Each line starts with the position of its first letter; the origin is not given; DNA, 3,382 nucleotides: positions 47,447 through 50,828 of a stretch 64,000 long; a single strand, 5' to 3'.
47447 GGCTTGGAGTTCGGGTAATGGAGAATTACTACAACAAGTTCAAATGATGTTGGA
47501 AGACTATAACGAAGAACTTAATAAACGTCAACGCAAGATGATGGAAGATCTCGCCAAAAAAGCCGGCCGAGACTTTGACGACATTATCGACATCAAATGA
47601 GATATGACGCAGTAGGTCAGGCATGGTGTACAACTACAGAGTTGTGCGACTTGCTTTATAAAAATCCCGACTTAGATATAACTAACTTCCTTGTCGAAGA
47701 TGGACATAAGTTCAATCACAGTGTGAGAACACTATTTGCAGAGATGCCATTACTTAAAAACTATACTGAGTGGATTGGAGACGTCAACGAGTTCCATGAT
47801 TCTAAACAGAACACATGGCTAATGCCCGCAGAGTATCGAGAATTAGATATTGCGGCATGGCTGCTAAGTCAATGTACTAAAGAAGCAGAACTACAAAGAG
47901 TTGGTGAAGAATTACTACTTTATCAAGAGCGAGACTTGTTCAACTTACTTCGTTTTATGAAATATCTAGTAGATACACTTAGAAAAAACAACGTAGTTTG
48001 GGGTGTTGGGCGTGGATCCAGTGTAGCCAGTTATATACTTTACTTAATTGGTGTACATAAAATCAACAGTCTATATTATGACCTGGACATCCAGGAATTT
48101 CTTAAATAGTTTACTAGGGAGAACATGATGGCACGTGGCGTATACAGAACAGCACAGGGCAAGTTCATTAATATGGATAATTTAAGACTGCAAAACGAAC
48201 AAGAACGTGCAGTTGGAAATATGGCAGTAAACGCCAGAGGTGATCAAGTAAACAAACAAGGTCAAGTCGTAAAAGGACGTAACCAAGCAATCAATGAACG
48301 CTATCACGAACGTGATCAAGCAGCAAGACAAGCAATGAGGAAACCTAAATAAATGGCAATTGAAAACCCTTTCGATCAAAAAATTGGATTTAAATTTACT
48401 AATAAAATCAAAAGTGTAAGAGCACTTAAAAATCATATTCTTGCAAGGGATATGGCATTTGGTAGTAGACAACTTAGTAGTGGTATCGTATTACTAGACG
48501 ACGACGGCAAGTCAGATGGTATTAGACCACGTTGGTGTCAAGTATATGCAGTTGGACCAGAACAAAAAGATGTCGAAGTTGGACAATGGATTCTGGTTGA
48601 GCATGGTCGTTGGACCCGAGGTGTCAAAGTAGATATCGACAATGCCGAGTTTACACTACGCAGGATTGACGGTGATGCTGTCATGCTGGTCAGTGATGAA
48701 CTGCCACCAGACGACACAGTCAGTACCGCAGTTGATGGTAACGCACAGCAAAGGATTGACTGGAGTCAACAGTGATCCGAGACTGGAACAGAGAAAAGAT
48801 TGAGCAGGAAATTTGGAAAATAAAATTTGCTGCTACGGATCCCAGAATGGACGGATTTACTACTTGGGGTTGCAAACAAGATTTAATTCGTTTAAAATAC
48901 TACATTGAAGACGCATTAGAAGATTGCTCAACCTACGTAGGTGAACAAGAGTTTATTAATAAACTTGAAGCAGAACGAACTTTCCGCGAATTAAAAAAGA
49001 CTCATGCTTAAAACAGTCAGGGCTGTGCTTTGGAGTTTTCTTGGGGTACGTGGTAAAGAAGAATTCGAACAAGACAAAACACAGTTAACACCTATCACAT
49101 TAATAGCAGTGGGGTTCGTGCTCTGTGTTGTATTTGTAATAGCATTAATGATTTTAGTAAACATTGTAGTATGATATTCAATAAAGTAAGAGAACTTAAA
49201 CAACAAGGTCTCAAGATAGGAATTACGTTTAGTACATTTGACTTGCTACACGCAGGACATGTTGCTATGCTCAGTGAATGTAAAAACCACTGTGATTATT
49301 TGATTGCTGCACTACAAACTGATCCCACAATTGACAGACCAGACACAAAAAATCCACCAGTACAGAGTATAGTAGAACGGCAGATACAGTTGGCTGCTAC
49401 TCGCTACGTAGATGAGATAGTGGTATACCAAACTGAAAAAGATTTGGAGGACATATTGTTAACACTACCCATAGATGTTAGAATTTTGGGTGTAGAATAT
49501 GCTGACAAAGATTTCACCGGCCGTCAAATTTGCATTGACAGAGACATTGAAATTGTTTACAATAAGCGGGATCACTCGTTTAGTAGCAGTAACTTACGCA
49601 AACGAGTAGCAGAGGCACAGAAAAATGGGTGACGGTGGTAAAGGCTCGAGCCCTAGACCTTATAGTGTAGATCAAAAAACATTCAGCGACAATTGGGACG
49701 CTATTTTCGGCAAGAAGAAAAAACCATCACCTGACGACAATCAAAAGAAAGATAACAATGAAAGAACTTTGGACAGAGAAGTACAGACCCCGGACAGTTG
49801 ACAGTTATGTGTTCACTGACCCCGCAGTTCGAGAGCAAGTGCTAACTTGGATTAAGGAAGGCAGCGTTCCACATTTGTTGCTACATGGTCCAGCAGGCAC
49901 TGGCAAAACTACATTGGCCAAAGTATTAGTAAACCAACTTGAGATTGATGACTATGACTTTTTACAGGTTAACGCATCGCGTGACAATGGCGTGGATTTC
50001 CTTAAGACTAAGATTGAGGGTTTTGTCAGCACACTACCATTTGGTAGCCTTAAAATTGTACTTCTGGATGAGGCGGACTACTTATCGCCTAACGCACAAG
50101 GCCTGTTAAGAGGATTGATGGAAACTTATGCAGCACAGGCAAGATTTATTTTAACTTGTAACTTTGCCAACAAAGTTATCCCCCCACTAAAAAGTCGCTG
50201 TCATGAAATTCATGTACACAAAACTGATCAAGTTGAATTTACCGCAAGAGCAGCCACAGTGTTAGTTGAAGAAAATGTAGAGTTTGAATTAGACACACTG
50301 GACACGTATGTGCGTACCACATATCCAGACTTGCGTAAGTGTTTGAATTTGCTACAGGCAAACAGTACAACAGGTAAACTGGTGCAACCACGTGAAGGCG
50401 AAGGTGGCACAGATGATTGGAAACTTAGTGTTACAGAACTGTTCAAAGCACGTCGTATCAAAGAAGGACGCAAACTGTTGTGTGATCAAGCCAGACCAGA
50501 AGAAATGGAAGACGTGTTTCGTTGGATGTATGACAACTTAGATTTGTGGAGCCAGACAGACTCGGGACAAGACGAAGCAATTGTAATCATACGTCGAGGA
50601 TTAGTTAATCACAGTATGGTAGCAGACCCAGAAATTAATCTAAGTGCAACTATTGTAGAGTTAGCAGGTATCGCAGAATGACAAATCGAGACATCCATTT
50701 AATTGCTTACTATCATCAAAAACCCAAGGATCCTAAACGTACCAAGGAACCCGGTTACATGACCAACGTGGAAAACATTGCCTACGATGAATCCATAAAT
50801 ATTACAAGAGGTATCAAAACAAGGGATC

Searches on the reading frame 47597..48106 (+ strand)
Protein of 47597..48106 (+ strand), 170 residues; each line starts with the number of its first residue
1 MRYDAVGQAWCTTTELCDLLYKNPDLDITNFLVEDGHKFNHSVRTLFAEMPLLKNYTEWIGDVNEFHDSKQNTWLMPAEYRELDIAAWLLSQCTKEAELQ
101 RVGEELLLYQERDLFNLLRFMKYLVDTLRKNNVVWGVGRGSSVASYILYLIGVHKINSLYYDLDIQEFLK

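Call 7: search_protein_families(library=pfam, proteins=[window:47597-48106:+], max_evalue=0.01)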
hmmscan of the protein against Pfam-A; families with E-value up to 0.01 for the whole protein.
window:47597-48106:+ (170 aa): 1 family
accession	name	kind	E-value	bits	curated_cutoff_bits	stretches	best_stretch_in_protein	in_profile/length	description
PF07733.18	DNA_pol3_alpha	-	7.3e-08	32.8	23.9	1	93-169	18-94/260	Bacterial DNA polymerase III alpha NTPase domain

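Call 39: search_dna_similar(query=window:47597-48106:+, collection=phages, mode=protein, max_rows=40, max_evalue=0.001)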
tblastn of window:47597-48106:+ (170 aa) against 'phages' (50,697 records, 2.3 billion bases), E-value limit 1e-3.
Records with a match: 101; places in all: 101; records where one place covers at least 80% of the query: 23.
Best place of each record, by identity: <60% 101.
By first word of the organism name: Escherichia 34; Pseudomonas 11; Klebsiella 10; Salmonella 8; Erwinia 8; Xanthomonas 4; Yersinia 4; Bacillus 3; Agrobacterium 2; Pectobacterium 2; and 10 more.
By host as written in the record: Escherichia coli 11; - 10; Pseudomonas aeruginosa PAO1 5; Klebsiella pneumoniae 5; Salmonella enterica subsp. enterica serovar Typhimurium 4; Pseudomonas aeruginosa 3; Escherichia coli O157:H7 3; Erwinia amylovora SNUABM_01 3; and 42 more.
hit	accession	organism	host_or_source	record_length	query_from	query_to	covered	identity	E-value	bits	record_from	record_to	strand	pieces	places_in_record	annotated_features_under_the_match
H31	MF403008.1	Agrobacterium phage Atu_ph07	Agrobacterium tumefaciens C58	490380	4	170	98%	40.5%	8e-32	125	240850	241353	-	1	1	hypothetical protein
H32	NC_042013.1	Agrobacterium phage Atu_ph07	Agrobacterium tumefaciens C58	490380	4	170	98%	40.5%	8e-32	125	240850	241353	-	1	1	DNA polymerase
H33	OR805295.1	Pseudomonas phage Paride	Pseudomonas aeruginosa PAO1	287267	34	170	81%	48.2%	5e-36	137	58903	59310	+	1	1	DNA polymerase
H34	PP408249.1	Pseudomonas phage vB_Pa-PAC2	Pseudomonas aeruginosa PAO1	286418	34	170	81%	48.2%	8e-36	136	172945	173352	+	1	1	DNA-pol3-alpha domain-containing protein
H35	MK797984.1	Pseudomonas phage vB_PaeM_PA5oct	-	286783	34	170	81%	48.2%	8e-36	136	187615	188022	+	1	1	hypothetical protein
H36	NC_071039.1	Pseudomonas phage vB_PaeM_PA5oct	-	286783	34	170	81%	48.2%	8e-36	136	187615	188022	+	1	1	hypothetical protein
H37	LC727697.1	Pseudomonas phage sp. 30-2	Pseudomonas aeruginosa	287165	34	170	81%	48.2%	8e-36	136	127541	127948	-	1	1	hypothetical protein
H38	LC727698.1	Pseudomonas phage sp. 30-3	Pseudomonas aeruginosa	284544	34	170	81%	48.2%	1e-35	135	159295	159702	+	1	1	hypothetical protein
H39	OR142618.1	Pseudomonas phage Callisto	Pseudomonas aeruginosa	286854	34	170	81%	48.2%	1e-35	135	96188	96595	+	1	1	hypothetical protein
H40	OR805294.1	Pseudomonas phage Ettore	Pseudomonas aeruginosa PAO1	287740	34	170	81%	48.2%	1e-35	135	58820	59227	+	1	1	DNA polymerase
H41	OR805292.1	Pseudomonas phage Cassandra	Pseudomonas aeruginosa PAO1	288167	34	170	81%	48.2%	1e-35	135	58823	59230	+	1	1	DNA polymerase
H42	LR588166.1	Pseudomonas phage vB_PaeM_MIJ3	-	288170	34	170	81%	48.2%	1e-35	135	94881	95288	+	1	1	DNA polymerase III alpha ...: DNA polymerase III alpha subunit; hypothetical protein; putative ...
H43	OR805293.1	Pseudomonas phage Deifobo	Pseudomonas aeruginosa PAO1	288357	34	170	81%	48.2%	1e-35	135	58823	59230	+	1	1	DNA polymerase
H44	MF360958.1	Salicola phage SCTP-2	Salicola sp. PV4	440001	4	169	98%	38.7%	5e-30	120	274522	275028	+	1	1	291: hypothetical protein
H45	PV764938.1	Sinorhizobium phage Phosso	Sinohrizobium meliloti NRRL L-50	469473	31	169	82%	41.5%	1e-28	116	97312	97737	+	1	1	DnaE-like DNA polymerase III alpha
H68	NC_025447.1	Escherichia phage 121Q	Escherichia coli MuLB70.1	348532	38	170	78%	39.1%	2e-21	96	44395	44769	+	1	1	56: DNA polymerase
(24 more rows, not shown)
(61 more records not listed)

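Call 41: get_annotated_region(hit=H32, flank=4000)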
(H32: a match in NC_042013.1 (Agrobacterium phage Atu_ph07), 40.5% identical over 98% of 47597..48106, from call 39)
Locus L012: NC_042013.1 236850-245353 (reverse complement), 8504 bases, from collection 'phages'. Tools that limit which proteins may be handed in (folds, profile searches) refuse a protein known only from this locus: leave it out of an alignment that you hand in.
description: Agrobacterium phage Atu_ph07, complete genome.
organism: Agrobacterium phage Atu_ph07 (NCBI taxid 2024264)
taxonomy: Viruses; Duplodnaviria; Heunggongvirae; Uroviricota; Caudoviricetes; Polybotosvirus; Polybotosvirus Atuph07
host: Agrobacterium tumefaciens C58; source: -; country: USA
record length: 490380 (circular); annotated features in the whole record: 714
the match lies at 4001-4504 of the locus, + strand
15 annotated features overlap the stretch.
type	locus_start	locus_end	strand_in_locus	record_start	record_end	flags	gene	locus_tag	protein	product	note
CDS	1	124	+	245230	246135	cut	-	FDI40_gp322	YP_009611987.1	hypothetical protein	-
CDS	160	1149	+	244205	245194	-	-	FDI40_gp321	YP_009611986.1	tail sheath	-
CDS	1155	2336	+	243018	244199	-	-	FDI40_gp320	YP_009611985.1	hemagglutinin protein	Streptococcal hemagglutinin protein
CDS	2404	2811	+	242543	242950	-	-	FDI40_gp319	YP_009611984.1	MazG-like pyrophosphatase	Cyanophage-encoded pyrophosphatase, MazG #T4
CDS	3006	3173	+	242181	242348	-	-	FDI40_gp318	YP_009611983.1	hypothetical protein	-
CDS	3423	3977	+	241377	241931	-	-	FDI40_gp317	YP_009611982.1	hypothetical protein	-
CDS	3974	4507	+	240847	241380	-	-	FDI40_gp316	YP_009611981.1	DNA polymerase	-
CDS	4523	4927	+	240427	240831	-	-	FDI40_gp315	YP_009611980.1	hypothetical protein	-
CDS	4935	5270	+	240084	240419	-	-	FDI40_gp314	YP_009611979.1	head morphogenesis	-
CDS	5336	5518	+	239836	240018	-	-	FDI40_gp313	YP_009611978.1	hypothetical protein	-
CDS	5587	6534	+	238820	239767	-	-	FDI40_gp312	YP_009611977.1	clamp loader of DNA polymerase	-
CDS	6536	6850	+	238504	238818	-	-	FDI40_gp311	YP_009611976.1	hypothetical protein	-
CDS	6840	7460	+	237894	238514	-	-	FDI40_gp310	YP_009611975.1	hypothetical protein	-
CDS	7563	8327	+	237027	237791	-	-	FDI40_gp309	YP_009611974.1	PhoH-like phosphate starvation-inducible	phosphate starvation-inducible protein PhoH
CDS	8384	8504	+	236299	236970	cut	-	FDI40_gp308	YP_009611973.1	hypothetical protein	-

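Call 42: get_annotated_region(hit=H68, flank=4000)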
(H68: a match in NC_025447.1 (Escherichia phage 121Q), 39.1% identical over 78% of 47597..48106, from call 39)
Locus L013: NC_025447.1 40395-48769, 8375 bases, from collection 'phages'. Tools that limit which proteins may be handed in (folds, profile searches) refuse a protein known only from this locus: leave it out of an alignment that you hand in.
description: Escherichia phage 121Q, complete genome.
organism: Escherichia phage 121Q (NCBI taxid 1555202)
taxonomy: Viruses; Duplodnaviria; Heunggongvirae; Uroviricota; Caudoviricetes; Asteriusvirus; Asteriusvirus av121Q
host: Escherichia coli MuLB70.1; source: sewage; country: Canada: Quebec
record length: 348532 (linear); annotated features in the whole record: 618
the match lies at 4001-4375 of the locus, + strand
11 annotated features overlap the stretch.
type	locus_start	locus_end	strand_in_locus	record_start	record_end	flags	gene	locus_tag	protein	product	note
CDS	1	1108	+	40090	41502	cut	53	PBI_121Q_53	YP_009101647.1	topoisomerase II medium subunit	-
CDS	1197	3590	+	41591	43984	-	54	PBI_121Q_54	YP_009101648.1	virion structural protein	structural protein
CDS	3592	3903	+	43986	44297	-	55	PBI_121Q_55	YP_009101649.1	hypothetical protein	-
CDS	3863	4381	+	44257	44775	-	56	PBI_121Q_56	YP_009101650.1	DNA polymerase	DNA polymerase III alpha subunit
CDS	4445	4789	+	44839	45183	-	57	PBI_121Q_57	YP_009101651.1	hypothetical protein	-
CDS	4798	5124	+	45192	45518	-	58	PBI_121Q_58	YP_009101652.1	head morphogenesis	chaperonin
CDS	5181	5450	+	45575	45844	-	59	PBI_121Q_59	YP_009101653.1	hypothetical protein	-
CDS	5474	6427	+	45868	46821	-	60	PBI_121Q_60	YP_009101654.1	clamp loader of DNA polymerase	clamp loader subunit (T4-gp44-like)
CDS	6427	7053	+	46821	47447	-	61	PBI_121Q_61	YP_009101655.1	phosphoglycolate phosphatase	-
CDS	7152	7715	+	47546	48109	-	62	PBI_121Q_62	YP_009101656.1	virion structural protein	structural protein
CDS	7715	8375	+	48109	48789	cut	63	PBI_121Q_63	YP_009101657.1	virion structural protein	structural protein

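Call 107: search_protein_families(library=ncbifam, proteins=[window:47597-48106:+], max_evalue=0.01)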
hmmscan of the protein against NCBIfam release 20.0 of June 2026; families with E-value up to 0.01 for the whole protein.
window:47597-48106:+ (170 aa): 6 families
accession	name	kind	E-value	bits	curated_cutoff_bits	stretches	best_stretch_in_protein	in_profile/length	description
NF005516.0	PRK07135.1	equivalog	9.3e-07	27.4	1084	1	99-169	254-324/974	DNA polymerase III DnaE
NF004550.0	PRK05898.1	equivalog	1.1e-05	23.9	1182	1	94-169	250-325/971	DNA polymerase III subunit alpha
NF005298.0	PRK06826.1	equivalog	7.6e-05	20.6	1260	1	94-169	314-389/1151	DNA polymerase III subunit alpha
TIGR00594.1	polc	superfamily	0.0003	18.9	434.35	1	92-169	313-391/1022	DNA polymerase III subunit alpha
NF004226.0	PRK05673.1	equivalog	0.0033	15.3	1002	1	100-169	325-394/1146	DNA polymerase III subunit alpha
NF005377.0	PRK06920.1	equivalog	0.0036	15.1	1806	1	95-169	300-374/1108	DNA polymerase III subunit alpha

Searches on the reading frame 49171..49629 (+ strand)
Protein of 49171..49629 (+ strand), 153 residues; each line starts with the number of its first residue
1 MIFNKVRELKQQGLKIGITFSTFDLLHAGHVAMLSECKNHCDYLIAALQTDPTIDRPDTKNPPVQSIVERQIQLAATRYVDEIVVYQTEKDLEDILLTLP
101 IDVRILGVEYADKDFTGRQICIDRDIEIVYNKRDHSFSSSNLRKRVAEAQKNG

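Call 7: search_protein_families(library=pfam, proteins=[window:49171-49629:+], max_evalue=0.01)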
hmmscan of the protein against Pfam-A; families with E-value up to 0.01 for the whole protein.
window:49171-49629:+ (153 aa): 2 families
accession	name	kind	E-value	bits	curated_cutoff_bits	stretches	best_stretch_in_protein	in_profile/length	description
PF01467.32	CTP_transf_like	-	2.7e-10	41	21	1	20-145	3-133/133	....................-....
PF02569.21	Pantoate_ligase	-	0.0025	17.5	20.7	1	6-53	13-59/268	Pantoate-beta-alanine ligase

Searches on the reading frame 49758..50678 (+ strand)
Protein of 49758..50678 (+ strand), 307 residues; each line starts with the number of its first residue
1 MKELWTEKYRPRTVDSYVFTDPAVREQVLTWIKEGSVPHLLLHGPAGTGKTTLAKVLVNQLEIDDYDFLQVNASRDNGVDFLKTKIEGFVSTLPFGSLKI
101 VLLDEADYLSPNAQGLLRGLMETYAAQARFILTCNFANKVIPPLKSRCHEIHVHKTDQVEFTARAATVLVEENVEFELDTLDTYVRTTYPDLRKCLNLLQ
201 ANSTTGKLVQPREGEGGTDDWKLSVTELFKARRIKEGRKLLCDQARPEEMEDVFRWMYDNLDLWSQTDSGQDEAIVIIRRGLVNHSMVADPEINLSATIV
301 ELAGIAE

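Call 7: search_protein_families(library=pfam, proteins=[window:49758-50678:+], max_evalue=0.01)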
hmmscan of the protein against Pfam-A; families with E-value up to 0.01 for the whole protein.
window:49758-50678:+ (307 aa): 23 families
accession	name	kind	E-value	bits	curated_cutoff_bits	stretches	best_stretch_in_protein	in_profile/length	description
PF00004.35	AAA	-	6.9e-14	52.9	21.2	1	40-151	1-126/131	ATPase family associated with various cellular activities (AAA)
PF13401.12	AAA_22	-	8.8e-08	33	27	1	39-79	7-47/130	AAA domain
PF13177.12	DNA_pol3_delta2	-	3.2e-07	30.9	27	1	95-155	99-159/161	DNA polymerase III, delta subunit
PF13191.12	AAA_16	-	1.2e-06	29.6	32.6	1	32-115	19-96/167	AAA ATPase domain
PF25201.1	nSTAND6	-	1.5e-06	28.7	27.7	1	36-80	17-61/148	Novel STAND NTPase 6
PF13173.12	AAA_14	-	7.3e-06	26.5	27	1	40-134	5-97/129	AAA domain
PF24883.2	NPHP3_N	-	1.3e-05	25.9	24.8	1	26-64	10-49/164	Nephrocystin 3, N-terminal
PF05496.18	RuvB_N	-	3.3e-05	24.1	27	1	10-64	2-60/159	Holliday junction DNA helicase RuvB P-loop domain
PF03215.21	Rad17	-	7.1e-05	23.3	23.8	1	2-70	6-78/186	Rad17 P-loop domain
PF20720.3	nSTAND3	-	8.3e-05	22.8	27.2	1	39-76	19-55/155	Novel STAND NTPase 3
PF01637.24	ATPase_2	-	0.00015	22.1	33.2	1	27-77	10-60/225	ATPase domain predominantly from Archaea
PF12775.13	AAA_7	-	0.00015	21.8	25.8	1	37-83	33-79/181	P-loop containing dynein motor region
PF07728.20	AAA_5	-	0.00018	21.9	22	1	39-122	1-91/139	AAA domain (dynein-related subfamily)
PF25199.1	nSTAND_NTPase5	-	0.00023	21.5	34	1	33-135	37-133/145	Novel STAND NTPase 5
PF13604.12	AAA_30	-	0.00033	20.9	27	1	41-70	22-51/191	AAA domain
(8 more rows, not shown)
